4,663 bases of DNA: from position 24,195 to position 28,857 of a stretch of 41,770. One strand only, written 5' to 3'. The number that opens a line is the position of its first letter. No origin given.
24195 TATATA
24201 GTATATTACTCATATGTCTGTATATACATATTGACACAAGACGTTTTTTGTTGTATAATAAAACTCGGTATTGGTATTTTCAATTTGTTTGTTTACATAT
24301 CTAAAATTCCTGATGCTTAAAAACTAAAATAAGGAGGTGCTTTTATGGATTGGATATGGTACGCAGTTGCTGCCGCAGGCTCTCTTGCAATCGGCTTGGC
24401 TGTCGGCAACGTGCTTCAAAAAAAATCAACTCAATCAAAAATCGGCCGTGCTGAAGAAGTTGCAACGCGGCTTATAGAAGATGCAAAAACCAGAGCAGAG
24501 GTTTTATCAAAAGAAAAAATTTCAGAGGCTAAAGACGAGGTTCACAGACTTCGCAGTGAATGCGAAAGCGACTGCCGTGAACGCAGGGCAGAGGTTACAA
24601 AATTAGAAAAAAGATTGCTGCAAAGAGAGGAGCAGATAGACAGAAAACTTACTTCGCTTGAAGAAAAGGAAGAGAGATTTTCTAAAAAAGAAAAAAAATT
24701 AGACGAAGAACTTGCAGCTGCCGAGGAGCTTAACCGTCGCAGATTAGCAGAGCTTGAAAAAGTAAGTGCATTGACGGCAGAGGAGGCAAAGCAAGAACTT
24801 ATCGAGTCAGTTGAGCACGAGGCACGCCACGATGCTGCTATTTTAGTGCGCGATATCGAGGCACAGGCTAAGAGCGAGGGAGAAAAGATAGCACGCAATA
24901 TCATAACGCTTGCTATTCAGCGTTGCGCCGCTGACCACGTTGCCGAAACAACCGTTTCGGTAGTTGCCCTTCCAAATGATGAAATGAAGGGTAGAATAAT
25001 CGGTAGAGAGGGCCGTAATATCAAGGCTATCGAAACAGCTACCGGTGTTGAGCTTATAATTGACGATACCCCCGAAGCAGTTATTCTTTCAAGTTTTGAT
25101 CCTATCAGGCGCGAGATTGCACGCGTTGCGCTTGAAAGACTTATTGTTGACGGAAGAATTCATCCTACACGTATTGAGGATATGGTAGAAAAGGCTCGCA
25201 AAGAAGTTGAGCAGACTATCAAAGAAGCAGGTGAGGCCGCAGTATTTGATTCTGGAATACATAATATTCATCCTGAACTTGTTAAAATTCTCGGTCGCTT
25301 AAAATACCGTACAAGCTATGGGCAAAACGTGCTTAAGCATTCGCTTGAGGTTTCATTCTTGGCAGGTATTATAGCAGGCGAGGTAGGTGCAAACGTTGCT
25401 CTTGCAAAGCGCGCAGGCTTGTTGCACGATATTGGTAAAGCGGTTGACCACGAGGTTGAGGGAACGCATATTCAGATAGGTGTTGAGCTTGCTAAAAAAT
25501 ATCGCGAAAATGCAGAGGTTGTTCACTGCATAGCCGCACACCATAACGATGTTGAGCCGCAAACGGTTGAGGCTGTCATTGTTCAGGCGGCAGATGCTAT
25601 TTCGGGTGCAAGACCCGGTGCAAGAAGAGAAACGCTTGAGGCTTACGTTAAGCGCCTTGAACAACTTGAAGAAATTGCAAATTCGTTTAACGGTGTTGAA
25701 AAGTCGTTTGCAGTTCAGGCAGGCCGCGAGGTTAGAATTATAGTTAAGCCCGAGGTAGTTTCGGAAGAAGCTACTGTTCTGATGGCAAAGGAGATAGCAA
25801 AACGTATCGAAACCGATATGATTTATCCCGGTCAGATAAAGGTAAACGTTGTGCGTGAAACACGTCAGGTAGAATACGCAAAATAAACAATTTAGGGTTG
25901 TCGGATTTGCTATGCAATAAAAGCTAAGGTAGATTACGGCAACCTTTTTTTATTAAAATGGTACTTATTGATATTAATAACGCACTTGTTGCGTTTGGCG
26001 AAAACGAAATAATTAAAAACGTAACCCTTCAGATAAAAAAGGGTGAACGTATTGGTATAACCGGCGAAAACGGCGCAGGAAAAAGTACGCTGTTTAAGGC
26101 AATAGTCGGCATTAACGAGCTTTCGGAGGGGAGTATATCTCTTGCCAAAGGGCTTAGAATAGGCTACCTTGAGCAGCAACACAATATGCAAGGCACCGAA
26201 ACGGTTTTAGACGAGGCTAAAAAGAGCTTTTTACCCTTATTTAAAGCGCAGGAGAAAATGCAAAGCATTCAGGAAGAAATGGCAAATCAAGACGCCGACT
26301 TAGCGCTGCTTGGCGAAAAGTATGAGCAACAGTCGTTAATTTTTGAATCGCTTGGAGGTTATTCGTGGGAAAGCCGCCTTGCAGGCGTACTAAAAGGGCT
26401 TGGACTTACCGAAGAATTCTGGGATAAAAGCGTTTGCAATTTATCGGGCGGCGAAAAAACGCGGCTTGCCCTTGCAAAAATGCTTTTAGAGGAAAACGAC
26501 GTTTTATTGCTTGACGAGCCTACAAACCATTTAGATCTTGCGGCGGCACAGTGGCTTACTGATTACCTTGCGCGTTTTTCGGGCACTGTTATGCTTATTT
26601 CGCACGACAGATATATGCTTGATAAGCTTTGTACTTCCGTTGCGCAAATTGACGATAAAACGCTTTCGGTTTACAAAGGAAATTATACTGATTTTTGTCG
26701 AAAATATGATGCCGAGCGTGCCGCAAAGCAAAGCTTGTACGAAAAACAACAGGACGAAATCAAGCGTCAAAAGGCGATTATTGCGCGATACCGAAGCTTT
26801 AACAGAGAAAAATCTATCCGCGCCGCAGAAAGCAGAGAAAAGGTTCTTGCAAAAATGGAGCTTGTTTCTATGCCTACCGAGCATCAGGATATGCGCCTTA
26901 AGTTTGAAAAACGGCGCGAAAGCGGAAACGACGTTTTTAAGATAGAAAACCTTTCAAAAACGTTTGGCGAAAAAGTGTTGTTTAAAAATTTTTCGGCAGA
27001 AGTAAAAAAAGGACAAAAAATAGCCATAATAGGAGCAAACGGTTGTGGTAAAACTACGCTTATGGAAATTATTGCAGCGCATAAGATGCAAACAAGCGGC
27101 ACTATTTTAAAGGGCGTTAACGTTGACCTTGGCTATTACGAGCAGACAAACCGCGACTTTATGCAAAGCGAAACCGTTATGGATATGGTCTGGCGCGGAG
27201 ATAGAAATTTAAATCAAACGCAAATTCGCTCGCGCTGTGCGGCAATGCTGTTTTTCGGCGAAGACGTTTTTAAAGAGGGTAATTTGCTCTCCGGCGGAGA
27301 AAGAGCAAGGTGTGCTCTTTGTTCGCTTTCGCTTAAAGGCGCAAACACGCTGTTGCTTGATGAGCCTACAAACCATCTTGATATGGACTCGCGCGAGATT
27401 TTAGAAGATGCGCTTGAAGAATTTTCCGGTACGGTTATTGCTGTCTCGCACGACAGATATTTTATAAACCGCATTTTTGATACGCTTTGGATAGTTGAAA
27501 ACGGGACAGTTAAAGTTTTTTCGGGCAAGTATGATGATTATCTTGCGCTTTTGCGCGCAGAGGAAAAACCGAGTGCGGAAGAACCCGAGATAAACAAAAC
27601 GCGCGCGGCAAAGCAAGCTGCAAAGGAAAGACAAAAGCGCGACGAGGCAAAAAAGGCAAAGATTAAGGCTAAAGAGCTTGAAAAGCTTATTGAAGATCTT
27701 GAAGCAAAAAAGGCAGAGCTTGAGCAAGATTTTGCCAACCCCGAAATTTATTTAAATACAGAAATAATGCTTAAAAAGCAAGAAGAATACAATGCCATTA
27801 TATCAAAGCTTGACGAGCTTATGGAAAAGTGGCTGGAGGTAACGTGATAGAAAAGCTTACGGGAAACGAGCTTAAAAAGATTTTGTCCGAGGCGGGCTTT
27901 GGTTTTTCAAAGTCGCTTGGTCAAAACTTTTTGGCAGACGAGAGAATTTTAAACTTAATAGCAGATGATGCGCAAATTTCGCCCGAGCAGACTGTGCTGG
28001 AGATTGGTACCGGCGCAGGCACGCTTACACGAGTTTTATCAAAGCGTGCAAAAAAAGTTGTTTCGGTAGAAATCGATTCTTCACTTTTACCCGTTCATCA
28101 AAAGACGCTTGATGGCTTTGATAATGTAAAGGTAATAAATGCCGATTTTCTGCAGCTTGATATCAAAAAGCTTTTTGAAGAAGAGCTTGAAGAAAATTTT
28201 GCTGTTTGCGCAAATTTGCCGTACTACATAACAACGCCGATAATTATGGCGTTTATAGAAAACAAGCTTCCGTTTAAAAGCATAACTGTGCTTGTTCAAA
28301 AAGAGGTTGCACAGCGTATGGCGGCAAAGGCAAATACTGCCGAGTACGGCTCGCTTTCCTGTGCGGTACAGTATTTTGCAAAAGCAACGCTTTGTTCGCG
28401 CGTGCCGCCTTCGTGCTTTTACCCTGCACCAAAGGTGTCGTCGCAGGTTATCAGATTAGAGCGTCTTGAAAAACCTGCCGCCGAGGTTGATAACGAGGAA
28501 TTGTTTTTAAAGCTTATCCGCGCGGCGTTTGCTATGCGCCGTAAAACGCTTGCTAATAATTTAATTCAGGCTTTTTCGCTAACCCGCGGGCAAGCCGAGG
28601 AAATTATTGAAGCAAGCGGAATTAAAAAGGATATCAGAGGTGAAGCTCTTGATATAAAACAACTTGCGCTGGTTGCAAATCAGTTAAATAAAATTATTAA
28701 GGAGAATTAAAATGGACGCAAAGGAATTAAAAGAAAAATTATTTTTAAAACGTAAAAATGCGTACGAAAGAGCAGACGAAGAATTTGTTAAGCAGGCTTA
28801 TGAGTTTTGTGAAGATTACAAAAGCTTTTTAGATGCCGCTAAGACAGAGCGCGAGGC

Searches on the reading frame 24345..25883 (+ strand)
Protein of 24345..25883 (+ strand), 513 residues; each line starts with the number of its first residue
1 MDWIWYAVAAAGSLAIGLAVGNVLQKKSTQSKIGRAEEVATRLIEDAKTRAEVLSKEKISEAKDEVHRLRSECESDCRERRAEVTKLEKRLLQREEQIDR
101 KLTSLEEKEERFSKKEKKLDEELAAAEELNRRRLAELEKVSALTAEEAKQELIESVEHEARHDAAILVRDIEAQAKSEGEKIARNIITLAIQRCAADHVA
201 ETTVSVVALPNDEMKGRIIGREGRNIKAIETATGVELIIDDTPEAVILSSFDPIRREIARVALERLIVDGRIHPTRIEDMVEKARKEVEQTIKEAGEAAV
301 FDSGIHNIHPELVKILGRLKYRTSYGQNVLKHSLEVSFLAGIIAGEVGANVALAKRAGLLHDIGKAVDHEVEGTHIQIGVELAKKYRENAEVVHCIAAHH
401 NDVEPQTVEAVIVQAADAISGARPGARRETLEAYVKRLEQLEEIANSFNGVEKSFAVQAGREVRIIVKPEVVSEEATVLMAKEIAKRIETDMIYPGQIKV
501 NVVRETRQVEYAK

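Call 26: search_protein_families(library=pfam, proteins=[window:24345-25883:+], max_evalue=0.00001)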
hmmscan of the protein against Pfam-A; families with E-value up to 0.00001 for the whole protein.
window:24345-25883:+ (513 aa): 4 families
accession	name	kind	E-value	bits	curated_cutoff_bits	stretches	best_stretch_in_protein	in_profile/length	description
PF12072.13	RNase_Y_N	-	1.3e-56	191.6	32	1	8-198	4-201/201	RNase Y N-terminal region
PF01966.28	HD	-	2.4e-20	73.4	22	1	329-420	1-114/116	HD domain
PF00013.35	KH_1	-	6.5e-07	29.5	21.5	1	208-261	5-62/66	KH domain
PF08668.18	HDOD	-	7.6e-06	26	22.9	0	328-367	94-134/196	HDOD domain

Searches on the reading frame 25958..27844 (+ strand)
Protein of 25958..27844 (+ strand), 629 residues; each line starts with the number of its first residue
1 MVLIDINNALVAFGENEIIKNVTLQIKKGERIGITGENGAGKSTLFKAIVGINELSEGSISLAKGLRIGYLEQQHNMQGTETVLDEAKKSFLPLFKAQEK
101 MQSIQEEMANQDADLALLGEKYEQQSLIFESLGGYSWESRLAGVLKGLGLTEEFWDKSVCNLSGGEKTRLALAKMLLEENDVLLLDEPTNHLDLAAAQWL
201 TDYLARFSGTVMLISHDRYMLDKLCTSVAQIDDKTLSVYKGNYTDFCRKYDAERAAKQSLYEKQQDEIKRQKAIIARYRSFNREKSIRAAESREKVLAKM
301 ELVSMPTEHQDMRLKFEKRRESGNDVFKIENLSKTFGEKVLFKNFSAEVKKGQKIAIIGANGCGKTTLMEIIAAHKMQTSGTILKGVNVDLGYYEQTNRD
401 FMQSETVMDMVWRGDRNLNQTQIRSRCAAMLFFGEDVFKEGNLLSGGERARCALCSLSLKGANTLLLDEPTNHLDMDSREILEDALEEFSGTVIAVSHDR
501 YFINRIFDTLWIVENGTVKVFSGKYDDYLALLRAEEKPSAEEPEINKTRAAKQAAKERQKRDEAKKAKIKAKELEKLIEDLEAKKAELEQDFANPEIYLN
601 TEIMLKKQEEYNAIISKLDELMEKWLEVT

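Call 26: search_protein_families(library=pfam, proteins=[window:25958-27844:+], max_evalue=0.00001)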
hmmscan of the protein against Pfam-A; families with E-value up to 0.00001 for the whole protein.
window:25958-27844:+ (629 aa): 8 families
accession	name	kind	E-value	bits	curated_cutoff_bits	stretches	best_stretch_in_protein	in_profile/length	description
PF00005.33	ABC_tran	-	3.8e-49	167.3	25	2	20-190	2-137/137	ABC transporter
PF12848.13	ABC_tran_Xtn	-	1.5e-21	76.7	25.9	1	230-316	2-85/85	ABC transporter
PF13304.12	AAA_21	-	5e-19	69.9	27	0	356-382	3-35/304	AAA domain, putative AbiEii toxin, Type IV TA system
PF02463.25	SMC_N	-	4.6e-13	49.5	40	1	32-224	27-205/220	RecF/RecN/SMC N terminal domain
PF16326.10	ABC_tran_CTD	-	3.1e-10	40.5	32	1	566-627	5-66/69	ABC transporter C-terminal domain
PF00006.31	ATP-synt_ab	-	2e-08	34.6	29.5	0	349-387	11-49/213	ATP synthase alpha/beta family, nucleotide-binding domain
PF13555.12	AAA_29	-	2e-08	34.3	27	0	22-50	15-43/61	P-loop containing region of AAA domain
PF03193.22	RsgA_GTPase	-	2.3e-06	28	30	0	16-63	94-140/174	RsgA GTPase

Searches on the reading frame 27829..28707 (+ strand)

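Call 26: search_protein_families(library=pfam, proteins=[window:27829-28707:+], max_evalue=0.00001)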
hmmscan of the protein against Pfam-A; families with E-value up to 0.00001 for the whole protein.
window:27829-28707:+ (293 aa): 2 families
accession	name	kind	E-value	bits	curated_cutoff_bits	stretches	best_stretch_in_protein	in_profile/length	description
PF00398.26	RrnaAD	-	1.5e-64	218.1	24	1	26-287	4-262/263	Ribosomal RNA adenine dimethylase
PF13649.12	Methyltransf_25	-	2.7e-06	28.4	27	1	56-113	1-61/97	Methyltransferase domain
